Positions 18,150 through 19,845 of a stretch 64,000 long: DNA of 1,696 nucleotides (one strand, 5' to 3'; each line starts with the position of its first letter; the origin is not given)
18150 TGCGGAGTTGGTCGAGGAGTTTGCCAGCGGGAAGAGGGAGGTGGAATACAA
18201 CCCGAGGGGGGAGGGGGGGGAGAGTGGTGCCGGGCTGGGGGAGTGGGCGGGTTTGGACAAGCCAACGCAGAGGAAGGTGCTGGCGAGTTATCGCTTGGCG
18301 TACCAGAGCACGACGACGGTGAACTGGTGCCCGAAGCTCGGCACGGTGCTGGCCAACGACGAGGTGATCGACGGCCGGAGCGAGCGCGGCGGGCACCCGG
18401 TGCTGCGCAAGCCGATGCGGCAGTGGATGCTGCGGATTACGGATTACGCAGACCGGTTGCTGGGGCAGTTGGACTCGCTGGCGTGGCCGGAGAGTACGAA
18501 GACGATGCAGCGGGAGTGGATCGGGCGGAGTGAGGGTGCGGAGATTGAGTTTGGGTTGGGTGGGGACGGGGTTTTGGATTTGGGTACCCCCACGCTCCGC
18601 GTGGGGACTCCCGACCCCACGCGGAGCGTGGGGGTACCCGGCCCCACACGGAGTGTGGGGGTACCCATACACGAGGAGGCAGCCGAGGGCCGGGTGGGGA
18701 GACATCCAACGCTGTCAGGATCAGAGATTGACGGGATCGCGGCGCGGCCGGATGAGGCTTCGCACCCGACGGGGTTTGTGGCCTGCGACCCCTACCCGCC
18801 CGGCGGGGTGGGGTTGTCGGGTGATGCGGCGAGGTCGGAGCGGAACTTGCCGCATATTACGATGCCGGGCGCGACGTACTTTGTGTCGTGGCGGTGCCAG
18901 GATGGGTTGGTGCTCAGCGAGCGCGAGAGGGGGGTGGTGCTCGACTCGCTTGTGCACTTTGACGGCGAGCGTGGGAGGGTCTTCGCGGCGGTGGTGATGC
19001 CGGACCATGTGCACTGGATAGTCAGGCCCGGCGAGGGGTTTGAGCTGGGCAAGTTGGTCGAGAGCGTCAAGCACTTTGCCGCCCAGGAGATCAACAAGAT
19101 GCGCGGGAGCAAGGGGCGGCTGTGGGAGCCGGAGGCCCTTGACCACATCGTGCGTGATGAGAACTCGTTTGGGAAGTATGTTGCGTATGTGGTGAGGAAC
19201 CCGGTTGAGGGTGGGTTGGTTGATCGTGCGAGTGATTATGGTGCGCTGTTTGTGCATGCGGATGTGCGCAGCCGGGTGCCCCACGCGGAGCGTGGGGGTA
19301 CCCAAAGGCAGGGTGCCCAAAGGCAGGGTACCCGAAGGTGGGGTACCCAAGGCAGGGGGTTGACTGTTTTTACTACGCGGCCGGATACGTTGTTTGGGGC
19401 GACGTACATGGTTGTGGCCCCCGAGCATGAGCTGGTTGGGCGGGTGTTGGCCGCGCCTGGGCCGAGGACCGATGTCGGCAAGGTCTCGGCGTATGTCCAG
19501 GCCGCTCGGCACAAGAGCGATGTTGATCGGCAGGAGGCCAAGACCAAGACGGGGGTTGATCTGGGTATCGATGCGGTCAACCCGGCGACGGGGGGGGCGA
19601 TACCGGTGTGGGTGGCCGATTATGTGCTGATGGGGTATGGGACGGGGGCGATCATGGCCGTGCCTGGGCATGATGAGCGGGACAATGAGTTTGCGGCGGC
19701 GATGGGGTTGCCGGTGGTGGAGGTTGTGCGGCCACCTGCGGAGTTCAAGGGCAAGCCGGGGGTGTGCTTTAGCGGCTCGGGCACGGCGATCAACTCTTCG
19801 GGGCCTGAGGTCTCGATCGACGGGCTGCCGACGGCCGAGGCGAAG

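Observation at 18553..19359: Apparently intact RAYT (REP-associated HUH tyrosine transposase) domain, with its REP hairpins, embedded in-frame in the essential leuS gene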

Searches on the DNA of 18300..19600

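Call 94: search_rna_families(source=window, start=18300, end=19600, threshold=evalue, max_evalue=1)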
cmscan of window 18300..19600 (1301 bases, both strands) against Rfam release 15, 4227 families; matches with E-value up to 1: 5.
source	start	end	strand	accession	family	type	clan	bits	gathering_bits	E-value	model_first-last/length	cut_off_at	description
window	18580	18641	+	RF03558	mir-629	Gene; miRNA;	-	37.1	72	0.00047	1-83/83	no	mir-629 microRNA precursor family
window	18580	18641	-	RF03558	mir-629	Gene; miRNA;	-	36.9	72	0.00051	1-83/83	no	mir-629 microRNA precursor family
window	18573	18648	+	RF03577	mir-9193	Gene; miRNA;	-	28.2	55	0.014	1-74/74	no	mir-9193 microRNA precursor family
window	18572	18650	-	RF03899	mir-5912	Gene; miRNA;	-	19.2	88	0.31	1-88/88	no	mir-5912 microRNA precursor family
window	19452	19519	-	RF02647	Cis52_sRNA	Gene; sRNA;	-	17.7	56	0.99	40-111/179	no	Ruegeria cis52 sRNA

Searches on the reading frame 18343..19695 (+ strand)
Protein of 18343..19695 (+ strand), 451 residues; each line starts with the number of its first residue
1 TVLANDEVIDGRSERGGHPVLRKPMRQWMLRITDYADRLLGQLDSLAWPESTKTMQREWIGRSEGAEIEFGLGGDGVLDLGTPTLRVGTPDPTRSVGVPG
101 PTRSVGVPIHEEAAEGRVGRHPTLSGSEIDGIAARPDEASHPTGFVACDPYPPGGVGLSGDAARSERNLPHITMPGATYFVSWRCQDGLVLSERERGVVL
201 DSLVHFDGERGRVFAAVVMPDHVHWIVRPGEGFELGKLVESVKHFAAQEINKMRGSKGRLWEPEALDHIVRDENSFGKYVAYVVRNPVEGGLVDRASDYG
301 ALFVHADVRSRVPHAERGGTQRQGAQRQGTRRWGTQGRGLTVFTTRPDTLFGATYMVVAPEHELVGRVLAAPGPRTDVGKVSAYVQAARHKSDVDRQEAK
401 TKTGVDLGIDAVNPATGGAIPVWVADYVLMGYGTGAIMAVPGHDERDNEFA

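Call 53: search_solved_structures(query=window:18343-19695:+, max_evalue=0.00001, show_alignments=1)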
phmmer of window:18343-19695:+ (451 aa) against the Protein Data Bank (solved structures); distinct sequences matched with E-value up to 0.00001: 27.
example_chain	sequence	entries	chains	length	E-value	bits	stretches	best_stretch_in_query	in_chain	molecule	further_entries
2v0c_A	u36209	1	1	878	1e-56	196.3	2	340-451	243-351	AMINOACYL-TRNA SYNTHETASE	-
1h3n_A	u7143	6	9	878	1e-56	196.3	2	340-451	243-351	LEUCYL-TRNA SYNTHETASE | AMINOACYL-TRNA SYNTHETASE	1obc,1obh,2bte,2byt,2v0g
9tjv_A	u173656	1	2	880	7.4e-45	157.2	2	339-451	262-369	Leucine--tRNA ligase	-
3zgz_A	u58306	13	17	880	1.5e-44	156.2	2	339-451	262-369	LEUCINE--TRNA LIGASE | LEUCYL-TRNA SYNTHETASE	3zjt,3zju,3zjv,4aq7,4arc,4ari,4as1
9twt_A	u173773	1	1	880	7.3e-44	153.9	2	339-451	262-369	Leucine--tRNA ligase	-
5omw_A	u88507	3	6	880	7.5e-44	153.9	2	339-451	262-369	Leucine--tRNA ligase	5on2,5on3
9twr_A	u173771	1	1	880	7.5e-44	153.9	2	339-451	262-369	Leucine--tRNA ligase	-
9tjw_A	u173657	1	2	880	9.9e-44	153.5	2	339-451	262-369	Leucine--tRNA ligase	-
9tws_A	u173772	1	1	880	1e-43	153.4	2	339-451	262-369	Leucine--tRNA ligase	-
9twv_A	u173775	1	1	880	1.9e-43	152.5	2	339-451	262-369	Leucine--tRNA ligase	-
9twu_A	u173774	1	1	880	3.6e-43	151.6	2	339-451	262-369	Leucine--tRNA ligase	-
7nua_A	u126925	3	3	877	1.5e-40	143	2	334-451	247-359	Leucine--tRNA ligase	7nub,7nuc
7nty_A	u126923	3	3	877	1.5e-40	143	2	334-451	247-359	Leucine--tRNA ligase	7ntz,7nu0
6q89_A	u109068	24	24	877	1.5e-40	143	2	334-451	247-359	Leucine--tRNA ligase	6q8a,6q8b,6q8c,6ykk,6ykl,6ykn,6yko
7nu1_A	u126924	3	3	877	4.2e-40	141.5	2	334-451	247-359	Leucine--tRNA ligase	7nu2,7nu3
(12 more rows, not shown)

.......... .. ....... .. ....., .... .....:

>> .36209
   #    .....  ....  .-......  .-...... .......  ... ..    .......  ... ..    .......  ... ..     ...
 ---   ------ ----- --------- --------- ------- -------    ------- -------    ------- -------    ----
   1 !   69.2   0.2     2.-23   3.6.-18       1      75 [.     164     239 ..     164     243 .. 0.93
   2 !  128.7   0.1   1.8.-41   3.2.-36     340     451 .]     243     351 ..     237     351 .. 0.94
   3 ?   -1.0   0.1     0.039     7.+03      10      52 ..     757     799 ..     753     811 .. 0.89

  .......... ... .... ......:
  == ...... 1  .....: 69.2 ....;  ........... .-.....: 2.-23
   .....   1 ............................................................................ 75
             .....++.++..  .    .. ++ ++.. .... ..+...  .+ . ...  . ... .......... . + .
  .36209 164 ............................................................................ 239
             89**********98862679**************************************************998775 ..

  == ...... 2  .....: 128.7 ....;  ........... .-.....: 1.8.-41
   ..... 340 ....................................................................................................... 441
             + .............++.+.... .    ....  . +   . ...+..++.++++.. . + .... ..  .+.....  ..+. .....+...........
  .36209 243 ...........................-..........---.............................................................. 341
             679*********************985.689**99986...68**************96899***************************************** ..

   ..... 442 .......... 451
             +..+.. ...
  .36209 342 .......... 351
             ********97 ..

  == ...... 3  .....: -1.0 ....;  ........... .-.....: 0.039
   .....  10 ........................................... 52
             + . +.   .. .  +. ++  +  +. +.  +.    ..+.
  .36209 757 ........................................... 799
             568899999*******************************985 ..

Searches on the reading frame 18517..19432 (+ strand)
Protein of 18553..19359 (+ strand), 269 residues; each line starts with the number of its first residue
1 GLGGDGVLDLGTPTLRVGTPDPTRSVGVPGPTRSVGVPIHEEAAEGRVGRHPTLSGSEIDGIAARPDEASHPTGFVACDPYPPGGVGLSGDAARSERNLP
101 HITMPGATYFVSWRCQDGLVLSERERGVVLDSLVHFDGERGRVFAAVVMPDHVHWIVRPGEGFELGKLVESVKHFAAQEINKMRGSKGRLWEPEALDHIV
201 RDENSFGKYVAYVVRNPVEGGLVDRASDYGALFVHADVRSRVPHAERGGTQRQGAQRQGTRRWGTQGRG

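Call 3: search_protein_families(library=pfam, proteins=[window:18553-19359:+], max_evalue=0.01)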
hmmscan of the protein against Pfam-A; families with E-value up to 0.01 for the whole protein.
window:18553-19359:+ (269 aa): 1 family
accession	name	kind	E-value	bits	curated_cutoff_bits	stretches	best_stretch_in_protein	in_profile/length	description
PF01797.21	Y1_Tnp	-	0.00012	22.6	23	1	143-192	43-93/121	Transposase IS200 like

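Call 4: search_protein_families(library=ncbifam, proteins=[window:18553-19359:+], max_evalue=0.01)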
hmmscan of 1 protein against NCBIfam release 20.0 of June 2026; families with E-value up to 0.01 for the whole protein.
window:18553-19359:+ (269 aa): 1 family
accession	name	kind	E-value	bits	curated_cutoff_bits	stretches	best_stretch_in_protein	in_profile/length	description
NF047646.1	REP_Tyr_transpos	equivalog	4e-23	81.9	80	1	101-229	4-143/146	REP-associated tyrosine transposase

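Call 9: find_homologous_proteins(query=window:18517-19432:+, max_evalue=0.001)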
Query window:18517-19432:+ (305 aa): 490 proteins with E <= 0.001 among 8000 candidates; the best 120 are listed.
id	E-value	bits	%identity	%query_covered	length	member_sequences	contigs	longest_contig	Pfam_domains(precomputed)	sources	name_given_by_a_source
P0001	2.3e-48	184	46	67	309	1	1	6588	PF13603.13,PF01797.22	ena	-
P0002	4.8e-44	169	46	62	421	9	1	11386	PF01715.24,PF01797.22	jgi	jgi:tRNA A37 N6-isopentenylltransferase MiaA/REP element-mobilizing transposase RayT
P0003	2.2e-43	167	43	70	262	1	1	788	PF13603.13,PF01797.22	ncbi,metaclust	ncbi:unnamed protein product, partial [marine sediment metagenome]|metaclust:status=active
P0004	7.5e-36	142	46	58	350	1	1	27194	-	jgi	jgi:REP element-mobilizing transposase RayT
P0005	9.8e-31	126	43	47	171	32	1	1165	-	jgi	jgi:REP element-mobilizing transposase RayT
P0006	1.2e-30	125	43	47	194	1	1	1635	PF01797.22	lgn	-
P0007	1.9e-30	125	43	49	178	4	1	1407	-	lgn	-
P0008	3.4e-30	124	42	47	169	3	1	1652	PF01797.22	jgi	-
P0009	1.9e-29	121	39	50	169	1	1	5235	-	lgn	-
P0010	1.6e-28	118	41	46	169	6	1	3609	-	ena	-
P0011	9.0e-27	113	98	16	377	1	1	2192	PF09334.18,PF00133.29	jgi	jgi:leucyl-tRNA synthetase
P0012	2.4e-15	75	38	42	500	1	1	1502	PF00270.36,PF17191.11,PF04851.22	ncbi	ncbi:MAG: DEAD/DEAH box helicase, partial [Chthoniobacterales bacterium]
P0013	3.2e-7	48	51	23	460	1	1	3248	PF00270.36,PF17191.11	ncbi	ncbi:MAG TPA: DEAD/DEAH box helicase, partial [Chthoniobacterales bacterium]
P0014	5.6e-6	44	84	8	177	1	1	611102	PF13603.13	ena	-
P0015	6.0e-6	44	86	10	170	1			PF13603.13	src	-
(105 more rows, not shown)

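Call 16: find_encoding_contigs(protein=P0001, flank=6000, max_places=3)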
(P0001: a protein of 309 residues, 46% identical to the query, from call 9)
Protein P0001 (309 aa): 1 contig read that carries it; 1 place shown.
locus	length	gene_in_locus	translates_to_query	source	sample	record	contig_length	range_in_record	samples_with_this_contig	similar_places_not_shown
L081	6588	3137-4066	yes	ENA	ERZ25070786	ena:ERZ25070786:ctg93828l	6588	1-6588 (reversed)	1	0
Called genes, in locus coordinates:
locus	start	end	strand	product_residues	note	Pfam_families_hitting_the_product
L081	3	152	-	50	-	?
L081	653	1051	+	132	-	PF10162:G8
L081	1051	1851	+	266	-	-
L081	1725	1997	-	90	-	-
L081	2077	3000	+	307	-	PF00133:tRNA-synt_1, PF09334:tRNA-synt_1g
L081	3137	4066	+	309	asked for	PF01797:Y1_Tnp, PF13603:tRNA-synt_1_2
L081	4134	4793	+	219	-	-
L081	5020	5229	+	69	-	-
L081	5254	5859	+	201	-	-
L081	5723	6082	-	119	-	-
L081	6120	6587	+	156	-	?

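Call 17: find_encoding_contigs(protein=P0002, flank=6000, max_places=3)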
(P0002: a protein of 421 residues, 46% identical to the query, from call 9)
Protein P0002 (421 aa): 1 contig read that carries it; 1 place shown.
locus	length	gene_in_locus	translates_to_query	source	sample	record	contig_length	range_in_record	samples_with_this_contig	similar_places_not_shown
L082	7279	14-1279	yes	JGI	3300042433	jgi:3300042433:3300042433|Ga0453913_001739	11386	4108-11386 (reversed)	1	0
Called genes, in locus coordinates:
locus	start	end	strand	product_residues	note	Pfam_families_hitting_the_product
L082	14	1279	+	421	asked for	PF01715:IPPT, PF01797:Y1_Tnp (weak), PF01715:IPPT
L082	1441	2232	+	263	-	PF14339:DUF4394 (faint)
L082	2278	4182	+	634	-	PF02872:5_nucleotid_C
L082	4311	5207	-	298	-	-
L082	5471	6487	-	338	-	PF00069:Pkinase, PF01636:APH (faint), PF03109:ABC1, PF07714:PK_Tyr_Ser-Thr, PF01163:RIO1 (weak)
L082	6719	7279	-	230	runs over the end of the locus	PF01510:Amidase_2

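Call 42: find_encoding_contigs(protein=P0011, flank=3000, max_places=3)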
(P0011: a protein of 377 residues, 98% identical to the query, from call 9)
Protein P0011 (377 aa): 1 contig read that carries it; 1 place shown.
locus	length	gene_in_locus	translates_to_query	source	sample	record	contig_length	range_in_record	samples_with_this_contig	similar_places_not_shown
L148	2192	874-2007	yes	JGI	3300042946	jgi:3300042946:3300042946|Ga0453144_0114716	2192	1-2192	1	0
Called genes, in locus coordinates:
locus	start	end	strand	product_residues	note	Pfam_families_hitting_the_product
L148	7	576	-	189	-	PF01327:Pep_deformylase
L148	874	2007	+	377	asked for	PF00133:tRNA-synt_1, PF09334:tRNA-synt_1g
